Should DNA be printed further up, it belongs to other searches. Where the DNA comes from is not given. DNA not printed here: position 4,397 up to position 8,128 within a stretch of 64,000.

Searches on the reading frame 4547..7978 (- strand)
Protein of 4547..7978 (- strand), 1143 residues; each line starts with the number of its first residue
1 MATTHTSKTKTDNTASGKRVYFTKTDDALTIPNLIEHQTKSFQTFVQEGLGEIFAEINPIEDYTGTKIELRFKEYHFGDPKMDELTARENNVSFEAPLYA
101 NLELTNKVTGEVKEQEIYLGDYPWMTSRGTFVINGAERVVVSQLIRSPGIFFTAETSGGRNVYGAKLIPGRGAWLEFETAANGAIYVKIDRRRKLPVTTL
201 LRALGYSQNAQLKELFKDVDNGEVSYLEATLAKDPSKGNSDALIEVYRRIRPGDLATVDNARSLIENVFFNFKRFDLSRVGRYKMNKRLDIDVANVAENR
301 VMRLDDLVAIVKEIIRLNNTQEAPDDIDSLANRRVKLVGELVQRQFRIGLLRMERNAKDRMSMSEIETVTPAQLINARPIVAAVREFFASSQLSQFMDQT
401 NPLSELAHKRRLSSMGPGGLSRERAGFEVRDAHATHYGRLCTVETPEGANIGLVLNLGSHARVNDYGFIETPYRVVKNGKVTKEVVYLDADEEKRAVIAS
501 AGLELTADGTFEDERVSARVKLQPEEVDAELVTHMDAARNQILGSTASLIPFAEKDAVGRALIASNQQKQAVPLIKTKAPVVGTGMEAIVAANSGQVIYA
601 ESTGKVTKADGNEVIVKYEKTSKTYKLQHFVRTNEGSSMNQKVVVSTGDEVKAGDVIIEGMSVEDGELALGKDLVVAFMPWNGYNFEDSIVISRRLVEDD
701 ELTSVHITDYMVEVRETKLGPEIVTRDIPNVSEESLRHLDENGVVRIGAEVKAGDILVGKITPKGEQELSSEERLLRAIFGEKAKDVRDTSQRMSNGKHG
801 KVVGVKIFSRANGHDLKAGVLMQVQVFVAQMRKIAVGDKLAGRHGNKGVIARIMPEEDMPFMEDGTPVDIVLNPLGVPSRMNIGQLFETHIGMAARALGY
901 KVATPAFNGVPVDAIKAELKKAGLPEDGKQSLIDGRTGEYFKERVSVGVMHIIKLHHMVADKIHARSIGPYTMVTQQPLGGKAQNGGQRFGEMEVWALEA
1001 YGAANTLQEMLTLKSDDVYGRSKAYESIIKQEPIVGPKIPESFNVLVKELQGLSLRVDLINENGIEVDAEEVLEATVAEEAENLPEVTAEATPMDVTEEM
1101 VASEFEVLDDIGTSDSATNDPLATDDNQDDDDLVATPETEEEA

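Call 107: search_protein_families(library=pfam, proteins=[window:4547-7978:-], max_evalue=1e-8)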
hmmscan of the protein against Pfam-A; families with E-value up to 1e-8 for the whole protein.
window:4547-7978:- (1143 aa): 6 families
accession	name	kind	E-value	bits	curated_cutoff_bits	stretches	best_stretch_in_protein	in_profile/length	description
PF00562.33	RNA_pol_Rpb2_6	-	9.4e-128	426.9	23.4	1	600-984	2-373/373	RNA polymerase Rpb2, domain 6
PF04565.21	RNA_pol_Rpb2_3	-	1.7e-26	92.6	21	1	395-463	1-68/68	RNA polymerase Rpb2, domain 3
PF04560.25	RNA_pol_Rpb2_7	-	5.8e-26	91.2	32.1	1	986-1061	1-86/87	RNA polymerase Rpb2, domain 7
PF04561.19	RNA_pol_Rpb2_2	-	6e-24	85.2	21.7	1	146-336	1-190/190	RNA polymerase Rpb2, domain 2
PF04563.20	RNA_pol_Rpb2_1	-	1.5e-19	70.8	28.2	1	33-380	1-201/203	RNA polymerase beta subunit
PF10385.14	RNA_pol_Rpb2_45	-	3.8e-18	65.7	28.2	1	473-536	1-64/66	RNA polymerase beta subunit external 1 domain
